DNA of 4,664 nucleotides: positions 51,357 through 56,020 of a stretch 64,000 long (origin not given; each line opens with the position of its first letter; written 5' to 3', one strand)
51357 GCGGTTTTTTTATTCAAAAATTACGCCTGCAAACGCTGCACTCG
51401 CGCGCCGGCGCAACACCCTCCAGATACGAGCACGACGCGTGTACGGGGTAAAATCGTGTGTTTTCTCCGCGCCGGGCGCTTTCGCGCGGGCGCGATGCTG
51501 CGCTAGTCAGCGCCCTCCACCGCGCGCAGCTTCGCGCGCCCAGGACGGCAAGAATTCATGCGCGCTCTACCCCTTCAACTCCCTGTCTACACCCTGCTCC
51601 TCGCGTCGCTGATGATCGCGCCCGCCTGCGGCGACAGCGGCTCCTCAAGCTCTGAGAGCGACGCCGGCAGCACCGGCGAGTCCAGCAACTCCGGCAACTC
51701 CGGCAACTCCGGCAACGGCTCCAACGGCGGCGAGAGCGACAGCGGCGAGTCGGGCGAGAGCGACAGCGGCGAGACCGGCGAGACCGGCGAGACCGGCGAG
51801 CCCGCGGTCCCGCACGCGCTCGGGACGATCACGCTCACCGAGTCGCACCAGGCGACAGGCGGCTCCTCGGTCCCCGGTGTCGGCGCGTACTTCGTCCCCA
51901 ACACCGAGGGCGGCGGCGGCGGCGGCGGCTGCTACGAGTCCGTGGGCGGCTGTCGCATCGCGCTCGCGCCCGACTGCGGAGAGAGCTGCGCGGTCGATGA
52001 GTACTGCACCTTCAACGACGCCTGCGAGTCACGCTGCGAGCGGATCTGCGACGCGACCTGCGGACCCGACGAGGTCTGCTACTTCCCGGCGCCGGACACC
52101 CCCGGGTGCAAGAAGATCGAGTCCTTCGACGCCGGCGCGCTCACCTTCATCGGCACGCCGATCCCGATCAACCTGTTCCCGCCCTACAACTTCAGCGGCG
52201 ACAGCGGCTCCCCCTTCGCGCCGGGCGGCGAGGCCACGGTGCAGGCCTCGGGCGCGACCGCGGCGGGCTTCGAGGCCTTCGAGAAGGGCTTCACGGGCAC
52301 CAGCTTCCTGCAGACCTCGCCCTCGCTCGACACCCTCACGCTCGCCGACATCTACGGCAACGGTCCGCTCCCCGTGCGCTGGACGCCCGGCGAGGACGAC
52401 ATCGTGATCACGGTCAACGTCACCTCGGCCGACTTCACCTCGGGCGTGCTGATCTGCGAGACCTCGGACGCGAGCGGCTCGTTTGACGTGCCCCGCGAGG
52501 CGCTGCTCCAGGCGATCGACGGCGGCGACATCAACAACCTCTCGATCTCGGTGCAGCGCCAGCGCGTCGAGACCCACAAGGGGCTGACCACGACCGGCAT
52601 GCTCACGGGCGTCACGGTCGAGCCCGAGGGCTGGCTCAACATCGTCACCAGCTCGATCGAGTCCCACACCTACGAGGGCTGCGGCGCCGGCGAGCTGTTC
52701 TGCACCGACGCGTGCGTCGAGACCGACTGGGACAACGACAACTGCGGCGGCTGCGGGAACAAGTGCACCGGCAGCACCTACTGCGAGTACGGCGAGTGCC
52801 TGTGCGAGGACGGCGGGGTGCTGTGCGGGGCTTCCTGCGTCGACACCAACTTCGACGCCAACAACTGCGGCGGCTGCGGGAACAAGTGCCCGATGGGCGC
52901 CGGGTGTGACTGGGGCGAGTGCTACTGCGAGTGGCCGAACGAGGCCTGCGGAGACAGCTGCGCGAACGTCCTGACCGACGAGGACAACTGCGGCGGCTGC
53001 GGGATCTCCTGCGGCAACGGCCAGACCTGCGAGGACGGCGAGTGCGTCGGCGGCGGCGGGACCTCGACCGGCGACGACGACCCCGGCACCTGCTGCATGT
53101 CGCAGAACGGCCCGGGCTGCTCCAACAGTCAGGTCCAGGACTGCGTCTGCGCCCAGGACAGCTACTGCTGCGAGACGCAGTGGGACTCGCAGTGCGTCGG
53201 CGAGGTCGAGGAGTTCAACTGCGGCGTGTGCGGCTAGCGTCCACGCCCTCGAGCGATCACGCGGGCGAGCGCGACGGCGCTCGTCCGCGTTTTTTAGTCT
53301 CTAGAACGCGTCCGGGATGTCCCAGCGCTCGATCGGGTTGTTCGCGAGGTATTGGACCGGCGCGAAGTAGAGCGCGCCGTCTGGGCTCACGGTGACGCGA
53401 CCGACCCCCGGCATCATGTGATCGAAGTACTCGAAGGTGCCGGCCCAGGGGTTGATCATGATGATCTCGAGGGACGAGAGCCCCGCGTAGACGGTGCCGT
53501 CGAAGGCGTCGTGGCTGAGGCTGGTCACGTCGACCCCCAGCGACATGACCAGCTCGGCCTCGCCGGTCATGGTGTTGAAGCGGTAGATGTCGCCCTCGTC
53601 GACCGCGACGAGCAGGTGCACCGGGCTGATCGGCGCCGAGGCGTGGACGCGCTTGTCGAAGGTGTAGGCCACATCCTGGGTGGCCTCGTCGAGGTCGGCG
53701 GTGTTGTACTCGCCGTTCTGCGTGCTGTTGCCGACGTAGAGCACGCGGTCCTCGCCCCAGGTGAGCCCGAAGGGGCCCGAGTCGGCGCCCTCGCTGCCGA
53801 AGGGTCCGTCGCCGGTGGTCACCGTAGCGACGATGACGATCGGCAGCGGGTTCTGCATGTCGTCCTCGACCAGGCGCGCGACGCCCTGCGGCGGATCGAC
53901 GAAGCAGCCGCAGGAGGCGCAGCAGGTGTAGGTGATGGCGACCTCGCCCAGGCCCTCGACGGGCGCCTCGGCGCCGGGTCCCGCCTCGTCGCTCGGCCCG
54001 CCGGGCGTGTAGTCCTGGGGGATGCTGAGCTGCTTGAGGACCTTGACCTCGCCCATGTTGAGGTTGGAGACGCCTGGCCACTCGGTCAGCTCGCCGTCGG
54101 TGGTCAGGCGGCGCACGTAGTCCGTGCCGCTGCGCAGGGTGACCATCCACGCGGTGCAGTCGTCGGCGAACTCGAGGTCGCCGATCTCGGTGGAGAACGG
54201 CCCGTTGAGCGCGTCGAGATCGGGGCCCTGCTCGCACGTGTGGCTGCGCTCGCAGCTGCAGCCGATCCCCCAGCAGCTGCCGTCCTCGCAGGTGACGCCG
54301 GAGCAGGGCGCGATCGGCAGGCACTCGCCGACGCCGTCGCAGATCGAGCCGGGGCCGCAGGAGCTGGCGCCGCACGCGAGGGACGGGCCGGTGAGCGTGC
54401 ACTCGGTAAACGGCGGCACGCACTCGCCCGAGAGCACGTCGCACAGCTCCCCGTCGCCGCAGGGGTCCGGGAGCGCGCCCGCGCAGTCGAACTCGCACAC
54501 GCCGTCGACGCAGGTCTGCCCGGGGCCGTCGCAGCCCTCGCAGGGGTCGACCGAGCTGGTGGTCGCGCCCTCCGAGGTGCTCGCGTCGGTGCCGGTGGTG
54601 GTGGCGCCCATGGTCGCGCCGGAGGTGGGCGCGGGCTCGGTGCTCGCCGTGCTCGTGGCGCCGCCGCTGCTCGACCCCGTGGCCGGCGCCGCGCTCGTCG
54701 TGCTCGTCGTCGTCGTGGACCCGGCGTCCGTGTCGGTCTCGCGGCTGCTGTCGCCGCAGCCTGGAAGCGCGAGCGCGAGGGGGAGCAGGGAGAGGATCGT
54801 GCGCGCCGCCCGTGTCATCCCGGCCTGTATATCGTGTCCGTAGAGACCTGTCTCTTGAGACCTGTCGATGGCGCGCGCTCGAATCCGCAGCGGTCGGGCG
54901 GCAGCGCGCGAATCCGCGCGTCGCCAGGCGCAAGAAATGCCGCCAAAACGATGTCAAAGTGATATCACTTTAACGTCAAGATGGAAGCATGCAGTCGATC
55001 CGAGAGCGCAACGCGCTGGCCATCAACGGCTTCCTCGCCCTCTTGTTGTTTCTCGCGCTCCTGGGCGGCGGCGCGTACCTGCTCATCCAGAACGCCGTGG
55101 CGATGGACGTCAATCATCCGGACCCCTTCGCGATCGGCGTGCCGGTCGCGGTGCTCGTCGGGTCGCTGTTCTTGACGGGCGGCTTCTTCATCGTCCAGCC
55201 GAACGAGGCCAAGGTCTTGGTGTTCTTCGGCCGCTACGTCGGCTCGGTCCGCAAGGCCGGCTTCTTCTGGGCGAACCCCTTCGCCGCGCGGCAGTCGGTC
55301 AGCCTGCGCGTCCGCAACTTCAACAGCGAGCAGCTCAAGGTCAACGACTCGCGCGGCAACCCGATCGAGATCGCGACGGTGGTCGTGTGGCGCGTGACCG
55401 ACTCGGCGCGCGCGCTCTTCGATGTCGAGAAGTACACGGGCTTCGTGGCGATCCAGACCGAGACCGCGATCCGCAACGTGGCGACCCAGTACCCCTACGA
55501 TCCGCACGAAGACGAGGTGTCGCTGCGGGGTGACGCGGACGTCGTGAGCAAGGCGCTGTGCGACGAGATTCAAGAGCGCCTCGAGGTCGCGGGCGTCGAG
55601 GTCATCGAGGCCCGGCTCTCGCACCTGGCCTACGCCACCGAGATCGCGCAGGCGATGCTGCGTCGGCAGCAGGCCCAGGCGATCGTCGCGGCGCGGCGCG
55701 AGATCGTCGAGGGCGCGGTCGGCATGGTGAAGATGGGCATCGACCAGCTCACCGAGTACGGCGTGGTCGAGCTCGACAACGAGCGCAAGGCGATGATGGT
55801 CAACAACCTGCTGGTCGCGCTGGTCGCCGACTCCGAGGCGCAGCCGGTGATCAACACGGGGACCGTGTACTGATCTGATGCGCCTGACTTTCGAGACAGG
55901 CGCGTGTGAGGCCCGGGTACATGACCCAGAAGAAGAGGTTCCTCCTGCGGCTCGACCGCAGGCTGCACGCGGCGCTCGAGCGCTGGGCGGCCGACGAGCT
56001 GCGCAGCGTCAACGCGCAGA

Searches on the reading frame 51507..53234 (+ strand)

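Call 46: search_protein_families(library=pfam, proteins=[window:51507-53234:+], max_evalue=0.0001)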
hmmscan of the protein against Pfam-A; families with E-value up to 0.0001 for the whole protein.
window:51507-53234:+ (576 aa): 1 family
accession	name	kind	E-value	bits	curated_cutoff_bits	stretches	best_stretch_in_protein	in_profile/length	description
PF04885.19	Stig1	-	1.2e-05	26.1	24.1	0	391-431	42-82/85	Stigma-specific STIG1-like protein family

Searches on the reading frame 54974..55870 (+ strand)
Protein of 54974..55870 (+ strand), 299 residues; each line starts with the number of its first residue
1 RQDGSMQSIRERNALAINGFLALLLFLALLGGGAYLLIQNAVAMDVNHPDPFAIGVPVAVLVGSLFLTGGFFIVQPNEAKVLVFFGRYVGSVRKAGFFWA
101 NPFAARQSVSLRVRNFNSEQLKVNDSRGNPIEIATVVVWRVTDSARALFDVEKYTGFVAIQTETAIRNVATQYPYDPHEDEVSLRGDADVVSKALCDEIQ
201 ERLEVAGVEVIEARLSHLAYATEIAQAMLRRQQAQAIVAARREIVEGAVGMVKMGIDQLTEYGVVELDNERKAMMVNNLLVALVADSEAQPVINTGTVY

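Call 46: search_protein_families(library=pfam, proteins=[window:54974-55870:+], max_evalue=0.0001)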
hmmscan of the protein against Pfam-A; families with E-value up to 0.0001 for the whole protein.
window:54974-55870:+ (299 aa): 1 family
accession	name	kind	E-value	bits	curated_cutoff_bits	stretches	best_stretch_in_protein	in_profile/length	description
PF01145.31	Band_7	-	5.8e-23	82.3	23.6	1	73-242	2-169/176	SPFH domain / Band 7 family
